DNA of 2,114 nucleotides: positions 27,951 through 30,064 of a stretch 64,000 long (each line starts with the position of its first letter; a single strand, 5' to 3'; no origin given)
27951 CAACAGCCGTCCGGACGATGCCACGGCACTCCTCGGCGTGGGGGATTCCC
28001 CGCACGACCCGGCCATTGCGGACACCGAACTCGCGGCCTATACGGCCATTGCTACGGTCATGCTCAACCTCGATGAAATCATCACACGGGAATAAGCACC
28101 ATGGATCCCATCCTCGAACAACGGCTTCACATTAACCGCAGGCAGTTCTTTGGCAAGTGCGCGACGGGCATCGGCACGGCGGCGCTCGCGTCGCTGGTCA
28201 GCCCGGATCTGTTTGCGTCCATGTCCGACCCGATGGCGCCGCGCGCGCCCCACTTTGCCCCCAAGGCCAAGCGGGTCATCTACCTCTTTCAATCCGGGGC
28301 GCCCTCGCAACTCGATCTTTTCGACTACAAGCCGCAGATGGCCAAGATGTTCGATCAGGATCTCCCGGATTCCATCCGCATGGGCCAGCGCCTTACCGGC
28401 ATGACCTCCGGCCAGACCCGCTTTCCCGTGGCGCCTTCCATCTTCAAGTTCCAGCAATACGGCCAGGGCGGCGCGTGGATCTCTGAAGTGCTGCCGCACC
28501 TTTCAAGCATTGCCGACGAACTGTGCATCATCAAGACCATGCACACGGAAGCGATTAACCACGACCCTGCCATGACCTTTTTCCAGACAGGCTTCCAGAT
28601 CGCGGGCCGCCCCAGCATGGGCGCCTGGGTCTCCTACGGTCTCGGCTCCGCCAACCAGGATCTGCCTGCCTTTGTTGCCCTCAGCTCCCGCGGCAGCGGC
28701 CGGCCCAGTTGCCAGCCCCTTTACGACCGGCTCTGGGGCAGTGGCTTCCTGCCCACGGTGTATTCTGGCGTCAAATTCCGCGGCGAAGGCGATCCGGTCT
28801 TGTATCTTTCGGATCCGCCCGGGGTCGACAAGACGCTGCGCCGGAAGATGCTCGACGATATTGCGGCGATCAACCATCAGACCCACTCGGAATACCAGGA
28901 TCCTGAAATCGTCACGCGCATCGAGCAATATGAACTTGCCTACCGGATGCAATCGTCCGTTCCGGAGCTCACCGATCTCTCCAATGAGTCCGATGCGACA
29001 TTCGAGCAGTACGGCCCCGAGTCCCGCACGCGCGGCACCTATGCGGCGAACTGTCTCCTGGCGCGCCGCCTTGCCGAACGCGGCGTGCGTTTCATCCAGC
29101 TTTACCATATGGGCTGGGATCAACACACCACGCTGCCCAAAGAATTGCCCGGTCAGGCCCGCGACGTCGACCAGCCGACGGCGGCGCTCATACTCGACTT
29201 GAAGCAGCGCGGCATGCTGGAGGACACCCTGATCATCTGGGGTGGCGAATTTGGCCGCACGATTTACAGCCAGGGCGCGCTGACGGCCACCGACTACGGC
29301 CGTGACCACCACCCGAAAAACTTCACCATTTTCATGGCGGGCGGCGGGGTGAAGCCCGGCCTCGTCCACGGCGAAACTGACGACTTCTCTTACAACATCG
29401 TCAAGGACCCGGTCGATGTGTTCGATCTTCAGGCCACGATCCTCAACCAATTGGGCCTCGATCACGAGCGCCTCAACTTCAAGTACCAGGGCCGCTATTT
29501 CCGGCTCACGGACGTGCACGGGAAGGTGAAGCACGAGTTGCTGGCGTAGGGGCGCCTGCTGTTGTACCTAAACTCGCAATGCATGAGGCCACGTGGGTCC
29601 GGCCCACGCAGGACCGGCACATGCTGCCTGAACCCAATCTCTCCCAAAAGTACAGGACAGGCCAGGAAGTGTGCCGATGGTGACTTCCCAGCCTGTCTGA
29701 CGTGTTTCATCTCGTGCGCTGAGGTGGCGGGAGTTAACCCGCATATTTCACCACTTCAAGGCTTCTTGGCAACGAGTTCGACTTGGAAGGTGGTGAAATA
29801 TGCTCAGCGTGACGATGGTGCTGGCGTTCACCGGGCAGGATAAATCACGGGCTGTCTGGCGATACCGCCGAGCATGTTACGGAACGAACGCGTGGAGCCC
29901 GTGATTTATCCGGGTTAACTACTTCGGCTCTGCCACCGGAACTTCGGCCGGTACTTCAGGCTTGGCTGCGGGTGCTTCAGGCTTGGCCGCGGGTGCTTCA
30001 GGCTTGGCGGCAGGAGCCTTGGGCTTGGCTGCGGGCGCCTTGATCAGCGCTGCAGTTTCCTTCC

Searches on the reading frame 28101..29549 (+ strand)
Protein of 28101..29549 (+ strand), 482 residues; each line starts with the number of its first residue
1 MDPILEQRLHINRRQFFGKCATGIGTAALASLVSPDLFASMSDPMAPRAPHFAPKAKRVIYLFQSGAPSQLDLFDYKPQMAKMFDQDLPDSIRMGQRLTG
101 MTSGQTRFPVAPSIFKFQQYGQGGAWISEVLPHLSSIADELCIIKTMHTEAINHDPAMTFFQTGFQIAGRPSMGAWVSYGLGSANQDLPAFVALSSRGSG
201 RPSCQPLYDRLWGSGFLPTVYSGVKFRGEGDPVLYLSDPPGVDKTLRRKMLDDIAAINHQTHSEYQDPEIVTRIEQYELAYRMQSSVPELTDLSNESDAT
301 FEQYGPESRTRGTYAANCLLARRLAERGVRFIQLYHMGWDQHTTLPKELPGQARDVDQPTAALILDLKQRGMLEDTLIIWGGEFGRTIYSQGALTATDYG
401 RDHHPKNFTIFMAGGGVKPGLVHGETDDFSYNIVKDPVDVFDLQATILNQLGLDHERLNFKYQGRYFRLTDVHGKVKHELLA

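Call 21: find_encoding_contigs(protein=window:28101-29549:+, flank=10000, max_places=10)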
Protein window:28101-29549:+ (482 aa): 1 contig read that carries it; 1 place shown.
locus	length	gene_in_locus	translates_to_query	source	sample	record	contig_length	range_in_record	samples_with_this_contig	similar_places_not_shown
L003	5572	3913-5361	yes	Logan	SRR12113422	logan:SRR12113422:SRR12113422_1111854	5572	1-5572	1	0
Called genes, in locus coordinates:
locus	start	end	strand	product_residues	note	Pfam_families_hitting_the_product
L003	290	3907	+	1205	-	PF07635:PSCyt1, PF07583:PSCyt2, PF07587:PSD1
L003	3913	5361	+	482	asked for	PF07394:DUF1501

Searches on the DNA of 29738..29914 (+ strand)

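Call 40: search_dna_similar(query=window:29738-29914:+, collection=plasmids, mode=distant, max_evalue=0.01)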
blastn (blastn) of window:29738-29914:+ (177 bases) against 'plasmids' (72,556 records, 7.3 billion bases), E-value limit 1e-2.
No match.

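Call 69: search_dna_similar(query=window:29738-29914:+, collection=phages, mode=distant, max_evalue=0.01)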
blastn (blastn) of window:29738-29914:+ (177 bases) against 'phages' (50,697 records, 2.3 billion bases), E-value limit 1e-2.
No match.
